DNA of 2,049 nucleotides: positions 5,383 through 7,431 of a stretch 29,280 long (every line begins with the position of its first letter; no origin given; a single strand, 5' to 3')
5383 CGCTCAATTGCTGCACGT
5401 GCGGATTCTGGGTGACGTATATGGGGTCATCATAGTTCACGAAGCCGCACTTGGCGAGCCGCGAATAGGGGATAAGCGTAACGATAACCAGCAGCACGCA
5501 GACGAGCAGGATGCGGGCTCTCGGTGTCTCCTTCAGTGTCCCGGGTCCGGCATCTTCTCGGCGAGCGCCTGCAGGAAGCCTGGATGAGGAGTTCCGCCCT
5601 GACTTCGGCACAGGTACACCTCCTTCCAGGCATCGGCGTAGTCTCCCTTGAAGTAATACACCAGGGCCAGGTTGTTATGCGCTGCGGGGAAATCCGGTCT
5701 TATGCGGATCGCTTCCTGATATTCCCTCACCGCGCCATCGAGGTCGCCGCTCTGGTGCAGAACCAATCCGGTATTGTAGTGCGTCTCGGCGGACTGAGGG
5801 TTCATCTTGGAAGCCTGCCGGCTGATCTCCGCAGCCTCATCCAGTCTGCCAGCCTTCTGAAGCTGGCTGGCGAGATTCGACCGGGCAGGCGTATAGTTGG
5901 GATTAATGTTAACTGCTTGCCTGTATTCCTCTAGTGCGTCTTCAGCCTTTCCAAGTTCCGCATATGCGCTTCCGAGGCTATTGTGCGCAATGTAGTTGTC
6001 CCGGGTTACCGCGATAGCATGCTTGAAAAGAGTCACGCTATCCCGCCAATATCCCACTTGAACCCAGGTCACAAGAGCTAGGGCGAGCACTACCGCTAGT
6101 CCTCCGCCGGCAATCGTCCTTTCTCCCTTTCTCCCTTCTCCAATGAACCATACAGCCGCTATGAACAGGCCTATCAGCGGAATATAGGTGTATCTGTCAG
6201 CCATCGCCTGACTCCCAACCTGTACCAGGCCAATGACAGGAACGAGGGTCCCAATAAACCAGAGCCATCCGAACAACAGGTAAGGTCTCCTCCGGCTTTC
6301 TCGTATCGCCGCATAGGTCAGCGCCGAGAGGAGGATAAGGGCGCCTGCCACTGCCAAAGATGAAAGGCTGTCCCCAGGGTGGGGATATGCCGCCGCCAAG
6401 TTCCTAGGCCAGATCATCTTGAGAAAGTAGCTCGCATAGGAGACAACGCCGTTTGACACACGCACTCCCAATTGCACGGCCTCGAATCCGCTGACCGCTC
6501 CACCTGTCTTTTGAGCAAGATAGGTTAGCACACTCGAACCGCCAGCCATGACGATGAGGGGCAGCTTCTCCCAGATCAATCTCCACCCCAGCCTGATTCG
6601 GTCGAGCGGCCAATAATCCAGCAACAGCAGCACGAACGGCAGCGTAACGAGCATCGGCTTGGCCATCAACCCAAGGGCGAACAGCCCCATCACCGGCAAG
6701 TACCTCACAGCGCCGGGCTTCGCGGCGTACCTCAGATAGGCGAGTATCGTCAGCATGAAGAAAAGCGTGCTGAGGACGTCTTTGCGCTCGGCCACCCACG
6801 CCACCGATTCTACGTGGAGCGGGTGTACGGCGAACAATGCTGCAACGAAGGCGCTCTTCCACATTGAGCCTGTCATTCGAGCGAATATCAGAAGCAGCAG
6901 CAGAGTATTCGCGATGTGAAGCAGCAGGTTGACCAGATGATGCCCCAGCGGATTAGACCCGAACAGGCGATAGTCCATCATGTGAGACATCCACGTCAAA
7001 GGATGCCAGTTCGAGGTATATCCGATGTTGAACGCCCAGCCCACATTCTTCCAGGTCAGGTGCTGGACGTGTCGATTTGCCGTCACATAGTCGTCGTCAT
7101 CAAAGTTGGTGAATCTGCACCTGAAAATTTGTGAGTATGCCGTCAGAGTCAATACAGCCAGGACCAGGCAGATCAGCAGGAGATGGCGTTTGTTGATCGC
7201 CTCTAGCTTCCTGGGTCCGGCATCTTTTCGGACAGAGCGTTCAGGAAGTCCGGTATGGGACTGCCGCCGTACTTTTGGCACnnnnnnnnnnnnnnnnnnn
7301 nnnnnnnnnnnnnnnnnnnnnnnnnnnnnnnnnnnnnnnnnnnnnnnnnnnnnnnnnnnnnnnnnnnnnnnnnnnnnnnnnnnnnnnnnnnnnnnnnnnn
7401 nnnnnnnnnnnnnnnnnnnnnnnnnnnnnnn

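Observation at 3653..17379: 13.7 kb gap-free cluster: lipid-sugar donor synthase + ArnT-like GT-C + six tandem TMTC-like GT-C/TPR paralogs (candidate bacterial protein O-glycosylation system)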

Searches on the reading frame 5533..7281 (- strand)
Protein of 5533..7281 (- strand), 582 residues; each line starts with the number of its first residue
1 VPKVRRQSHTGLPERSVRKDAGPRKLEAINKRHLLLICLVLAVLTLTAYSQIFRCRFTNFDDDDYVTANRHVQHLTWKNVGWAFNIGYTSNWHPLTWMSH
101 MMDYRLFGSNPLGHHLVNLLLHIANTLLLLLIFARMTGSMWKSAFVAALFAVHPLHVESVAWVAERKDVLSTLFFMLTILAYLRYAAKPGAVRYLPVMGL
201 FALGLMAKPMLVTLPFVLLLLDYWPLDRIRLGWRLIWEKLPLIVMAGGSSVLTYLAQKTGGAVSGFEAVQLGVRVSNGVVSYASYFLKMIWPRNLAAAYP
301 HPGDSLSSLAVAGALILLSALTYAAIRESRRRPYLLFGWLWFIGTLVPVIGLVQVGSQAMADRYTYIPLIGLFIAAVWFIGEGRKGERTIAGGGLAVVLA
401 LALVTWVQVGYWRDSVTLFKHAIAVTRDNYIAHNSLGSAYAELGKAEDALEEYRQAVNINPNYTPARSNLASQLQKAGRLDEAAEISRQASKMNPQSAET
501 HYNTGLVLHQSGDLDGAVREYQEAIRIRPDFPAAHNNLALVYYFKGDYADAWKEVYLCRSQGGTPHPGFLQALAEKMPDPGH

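Call 4: search_protein_families(library=pfam, proteins=[window:5533-7281:-], max_evalue=0.01)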
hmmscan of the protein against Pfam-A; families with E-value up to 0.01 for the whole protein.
window:5533-7281:- (582 aa): 21 families
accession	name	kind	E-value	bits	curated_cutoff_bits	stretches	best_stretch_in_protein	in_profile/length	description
PF13414.12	TPR_11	-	3.7e-28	97.4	26.8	3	505-545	1-41/42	TPR repeat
PF07719.23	TPR_2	-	4.9e-21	73.5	27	2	432-463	3-34/34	Tetratricopeptide repeat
PF13431.12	TPR_17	-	6.2e-21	73.3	24.4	3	521-552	2-33/34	Tetratricopeptide repeat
PF13432.12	TPR_16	-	6.3e-19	68.5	32.7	3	470-530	3-63/65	Tetratricopeptide repeat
PF00515.34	TPR_1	-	1.4e-18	66.3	27.8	2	431-463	2-34/34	Tetratricopeptide repeat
PF13181.12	TPR_8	-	1.7e-15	56.2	25.7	2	432-463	3-34/34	Tetratricopeptide repeat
PF14559.12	TPR_19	-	9.2e-14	52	25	2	442-499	3-60/68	Tetratricopeptide repeat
PF13424.12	TPR_12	-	3.4e-13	50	30.1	1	467-529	6-76/77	Tetratricopeptide repeat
PF13428.12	TPR_14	-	6.5e-12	45.3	23.5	1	435-471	6-42/44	Tetratricopeptide repeat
PF24575.1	TPR_Slam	-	4.4e-09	37.1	35.2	2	427-485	44-102/104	Surface lipoprotein assembly modifier, N-terminal TPR repeats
PF07721.20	TPR_4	-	3.1e-08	33.9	27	0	466-489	3-26/26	Tetratricopeptide repeat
PF13374.12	TPR_10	-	1.1e-07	32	27.5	0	434-459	6-31/42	Tetratricopeptide repeat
PF13176.12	TPR_7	-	1.1e-07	31.8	27.9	0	432-458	1-27/36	Tetratricopeptide repeat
PF13371.12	TPR_9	-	5.2e-07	30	35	1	477-535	8-66/73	Tetratricopeptide repeat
PF07720.18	TPR_3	-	1.7e-05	25.3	20.7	0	470-494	7-31/34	Tetratricopeptide repeat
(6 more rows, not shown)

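Call 5: search_protein_families(library=ncbifam, proteins=[window:5533-7281:-], max_evalue=0.01)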
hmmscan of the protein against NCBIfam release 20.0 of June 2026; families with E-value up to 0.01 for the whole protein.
window:5533-7281:- (582 aa): 29 families (the best 25 are shown)
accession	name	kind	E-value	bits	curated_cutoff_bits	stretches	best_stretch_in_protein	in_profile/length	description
NF040959.1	MamA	equivalog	6.5e-19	68.2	200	1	409-552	50-193/204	magnetosome protein MamA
TIGR02521.1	type_IV_pilW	equivalog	5.6e-18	65.3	154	1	419-553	54-190/234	type IV pilus biogenesis/stability protein PilW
NF033762.1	social_mot_Tgl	equivalog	1.2e-17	64.1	225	2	469-553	36-121/252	social motility TPR repeat lipoprotein Tgl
TIGR02917.1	PEP_TPR_lipo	equivalog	6.2e-17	60.8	312.2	1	399-553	366-520/899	XrtA/PEP-CTERM system TPR-repeat protein PrsT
NF002725.1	PRK02603.1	equivalog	7.3e-13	48.9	143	2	498-550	72-124/173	photosystem I assembly protein Ycf3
NF047507.1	TPR_BatC_Lepto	exception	4.7e-12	45.8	175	2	409-470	71-136/214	TPR repeat-containing protein BatC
NF033758.1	gliding_GltE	equivalog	8.9e-11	41.4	225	1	433-545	225-338/411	adventurous gliding motility TPR repeat lipoprotein GltE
NF033920.0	C39_PA2778_fam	equivalog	2e-09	37.3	150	1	402-495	162-255/255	PA2778 family cysteine peptidase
NF008391.2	PRK11189.1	equivalog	9.6e-09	35.1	250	2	495-552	62-119/297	lipoprotein NlpI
TIGR02552.1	LcrH_SycD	equivalog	3.2e-08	33.4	104.8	1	471-557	25-111/136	SycD/LcrH family type III secretion system chaperone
NF047371.1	FlcA_CTERM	equivalog_domain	7.2e-07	28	300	1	415-556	373-497/646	periplasmic flagellar collar protein FlcA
TIGR00990.1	3a0801s09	subfamily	1.2e-06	27.5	757.25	1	427-551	328-452/615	mitochondrial import receptor subunit TOM70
NF007302.0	PRK09782.1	equivalog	6.9e-06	24.3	1223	1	443-554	592-702/990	phage receptor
TIGR04510.1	mod_pep_cyc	subfamily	3.4e-05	22.5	400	1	439-553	476-589/814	putative peptide modification system cyclase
NF008520.0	PRK11447.1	equivalog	6.5e-05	20.9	858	1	440-512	471-543/1157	cellulose synthase complex outer membrane protein BcsC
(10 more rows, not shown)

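Call 7: search_solved_structures(query=window:5533-7281:-, max_evalue=1, show_alignments=2)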
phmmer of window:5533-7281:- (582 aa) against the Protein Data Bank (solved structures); distinct sequences matched with E-value up to 1: 204 (the best 60 are shown).
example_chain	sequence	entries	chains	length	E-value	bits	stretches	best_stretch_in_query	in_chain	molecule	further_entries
9qhb_A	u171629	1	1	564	2.5e-81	277.2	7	436-551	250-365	Engineered tetratricopeptide repeat protein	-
7yea_A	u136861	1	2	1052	5e-51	177.2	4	416-543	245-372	UDP-N-acetylglucosamine--peptide N-acetylglucosaminyltransferase 110 kDa subunit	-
7yeh_B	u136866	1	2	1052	5.6e-51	177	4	416-543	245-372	UDP-N-acetylglucosamine--peptide N-acetylglucosaminyltransferase 110 kDa subunit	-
7ntf_A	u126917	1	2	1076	6.3e-51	176.8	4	416-543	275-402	Isoform 1 of UDP-N-acetylglucosamine--peptide N-acetylglucosaminyltransferase 110 kDa subu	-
1w3b_A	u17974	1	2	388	1.5e-49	172.3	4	416-543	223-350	UDP-N-ACETYLGLUCOSAMINE--PEPTIDE N-ACETYLGLUCOSAMINYLTRANSFERASE 110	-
6eou_A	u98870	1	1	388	3.8e-49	170.9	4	416-543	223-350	UDP-N-acetylglucosamine--peptide N-acetylglucosaminyltransferase 110 kDa subunit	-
8bu0_A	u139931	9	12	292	1.5e-42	149.2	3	434-551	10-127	Consensus tetratricopeptide repeat protein | Crystal structure of an 8-repeat consensus TPR superhelix with Zinc. | Monomer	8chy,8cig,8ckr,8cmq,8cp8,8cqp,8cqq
9qhc_A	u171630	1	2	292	4.8e-33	117.8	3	436-551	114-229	Engineered tetratricopeptide repeat protein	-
8cm9_A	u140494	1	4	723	4.3e-29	104.7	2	433-547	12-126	UDP-N-acetylglucosamine--peptide N-acetylglucosaminyltransferase 110 kDa subunit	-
7y4i_A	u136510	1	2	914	1.2e-28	103.3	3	434-542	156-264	Probable UDP-N-acetylglucosamine--peptide N-acetylglucosaminyltransferase SPINDLY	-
8dtf_A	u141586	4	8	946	1.4e-28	103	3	434-542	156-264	Probable UDP-N-acetylglucosamine--peptide N-acetylglucosaminyltransferase SPINDLY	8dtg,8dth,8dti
6b85_J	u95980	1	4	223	1.2e-25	93.4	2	418-534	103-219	TMHC4_R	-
6q4m_A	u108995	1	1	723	8.7e-20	74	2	434-548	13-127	UDP-N-acetylglucosamine--peptide N-acetylglucosaminyltransferase 110 kDa subunit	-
6ibo_A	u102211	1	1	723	8.7e-20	74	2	434-548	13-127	UDP-N-acetylglucosamine--peptide N-acetylglucosaminyltransferase 110 kDa subunit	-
3pe3_A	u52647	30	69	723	8.7e-20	74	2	434-548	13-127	UDP-N-acetylglucosamine--peptide N-acetylglucosaminyltransferase 110 kDa subunit | UDP-N-ACETYLGLUCOSAMINE--PEPTIDE N-ACETYLGLUCOSAMINYL TRANSFERASE 110 KDA SUB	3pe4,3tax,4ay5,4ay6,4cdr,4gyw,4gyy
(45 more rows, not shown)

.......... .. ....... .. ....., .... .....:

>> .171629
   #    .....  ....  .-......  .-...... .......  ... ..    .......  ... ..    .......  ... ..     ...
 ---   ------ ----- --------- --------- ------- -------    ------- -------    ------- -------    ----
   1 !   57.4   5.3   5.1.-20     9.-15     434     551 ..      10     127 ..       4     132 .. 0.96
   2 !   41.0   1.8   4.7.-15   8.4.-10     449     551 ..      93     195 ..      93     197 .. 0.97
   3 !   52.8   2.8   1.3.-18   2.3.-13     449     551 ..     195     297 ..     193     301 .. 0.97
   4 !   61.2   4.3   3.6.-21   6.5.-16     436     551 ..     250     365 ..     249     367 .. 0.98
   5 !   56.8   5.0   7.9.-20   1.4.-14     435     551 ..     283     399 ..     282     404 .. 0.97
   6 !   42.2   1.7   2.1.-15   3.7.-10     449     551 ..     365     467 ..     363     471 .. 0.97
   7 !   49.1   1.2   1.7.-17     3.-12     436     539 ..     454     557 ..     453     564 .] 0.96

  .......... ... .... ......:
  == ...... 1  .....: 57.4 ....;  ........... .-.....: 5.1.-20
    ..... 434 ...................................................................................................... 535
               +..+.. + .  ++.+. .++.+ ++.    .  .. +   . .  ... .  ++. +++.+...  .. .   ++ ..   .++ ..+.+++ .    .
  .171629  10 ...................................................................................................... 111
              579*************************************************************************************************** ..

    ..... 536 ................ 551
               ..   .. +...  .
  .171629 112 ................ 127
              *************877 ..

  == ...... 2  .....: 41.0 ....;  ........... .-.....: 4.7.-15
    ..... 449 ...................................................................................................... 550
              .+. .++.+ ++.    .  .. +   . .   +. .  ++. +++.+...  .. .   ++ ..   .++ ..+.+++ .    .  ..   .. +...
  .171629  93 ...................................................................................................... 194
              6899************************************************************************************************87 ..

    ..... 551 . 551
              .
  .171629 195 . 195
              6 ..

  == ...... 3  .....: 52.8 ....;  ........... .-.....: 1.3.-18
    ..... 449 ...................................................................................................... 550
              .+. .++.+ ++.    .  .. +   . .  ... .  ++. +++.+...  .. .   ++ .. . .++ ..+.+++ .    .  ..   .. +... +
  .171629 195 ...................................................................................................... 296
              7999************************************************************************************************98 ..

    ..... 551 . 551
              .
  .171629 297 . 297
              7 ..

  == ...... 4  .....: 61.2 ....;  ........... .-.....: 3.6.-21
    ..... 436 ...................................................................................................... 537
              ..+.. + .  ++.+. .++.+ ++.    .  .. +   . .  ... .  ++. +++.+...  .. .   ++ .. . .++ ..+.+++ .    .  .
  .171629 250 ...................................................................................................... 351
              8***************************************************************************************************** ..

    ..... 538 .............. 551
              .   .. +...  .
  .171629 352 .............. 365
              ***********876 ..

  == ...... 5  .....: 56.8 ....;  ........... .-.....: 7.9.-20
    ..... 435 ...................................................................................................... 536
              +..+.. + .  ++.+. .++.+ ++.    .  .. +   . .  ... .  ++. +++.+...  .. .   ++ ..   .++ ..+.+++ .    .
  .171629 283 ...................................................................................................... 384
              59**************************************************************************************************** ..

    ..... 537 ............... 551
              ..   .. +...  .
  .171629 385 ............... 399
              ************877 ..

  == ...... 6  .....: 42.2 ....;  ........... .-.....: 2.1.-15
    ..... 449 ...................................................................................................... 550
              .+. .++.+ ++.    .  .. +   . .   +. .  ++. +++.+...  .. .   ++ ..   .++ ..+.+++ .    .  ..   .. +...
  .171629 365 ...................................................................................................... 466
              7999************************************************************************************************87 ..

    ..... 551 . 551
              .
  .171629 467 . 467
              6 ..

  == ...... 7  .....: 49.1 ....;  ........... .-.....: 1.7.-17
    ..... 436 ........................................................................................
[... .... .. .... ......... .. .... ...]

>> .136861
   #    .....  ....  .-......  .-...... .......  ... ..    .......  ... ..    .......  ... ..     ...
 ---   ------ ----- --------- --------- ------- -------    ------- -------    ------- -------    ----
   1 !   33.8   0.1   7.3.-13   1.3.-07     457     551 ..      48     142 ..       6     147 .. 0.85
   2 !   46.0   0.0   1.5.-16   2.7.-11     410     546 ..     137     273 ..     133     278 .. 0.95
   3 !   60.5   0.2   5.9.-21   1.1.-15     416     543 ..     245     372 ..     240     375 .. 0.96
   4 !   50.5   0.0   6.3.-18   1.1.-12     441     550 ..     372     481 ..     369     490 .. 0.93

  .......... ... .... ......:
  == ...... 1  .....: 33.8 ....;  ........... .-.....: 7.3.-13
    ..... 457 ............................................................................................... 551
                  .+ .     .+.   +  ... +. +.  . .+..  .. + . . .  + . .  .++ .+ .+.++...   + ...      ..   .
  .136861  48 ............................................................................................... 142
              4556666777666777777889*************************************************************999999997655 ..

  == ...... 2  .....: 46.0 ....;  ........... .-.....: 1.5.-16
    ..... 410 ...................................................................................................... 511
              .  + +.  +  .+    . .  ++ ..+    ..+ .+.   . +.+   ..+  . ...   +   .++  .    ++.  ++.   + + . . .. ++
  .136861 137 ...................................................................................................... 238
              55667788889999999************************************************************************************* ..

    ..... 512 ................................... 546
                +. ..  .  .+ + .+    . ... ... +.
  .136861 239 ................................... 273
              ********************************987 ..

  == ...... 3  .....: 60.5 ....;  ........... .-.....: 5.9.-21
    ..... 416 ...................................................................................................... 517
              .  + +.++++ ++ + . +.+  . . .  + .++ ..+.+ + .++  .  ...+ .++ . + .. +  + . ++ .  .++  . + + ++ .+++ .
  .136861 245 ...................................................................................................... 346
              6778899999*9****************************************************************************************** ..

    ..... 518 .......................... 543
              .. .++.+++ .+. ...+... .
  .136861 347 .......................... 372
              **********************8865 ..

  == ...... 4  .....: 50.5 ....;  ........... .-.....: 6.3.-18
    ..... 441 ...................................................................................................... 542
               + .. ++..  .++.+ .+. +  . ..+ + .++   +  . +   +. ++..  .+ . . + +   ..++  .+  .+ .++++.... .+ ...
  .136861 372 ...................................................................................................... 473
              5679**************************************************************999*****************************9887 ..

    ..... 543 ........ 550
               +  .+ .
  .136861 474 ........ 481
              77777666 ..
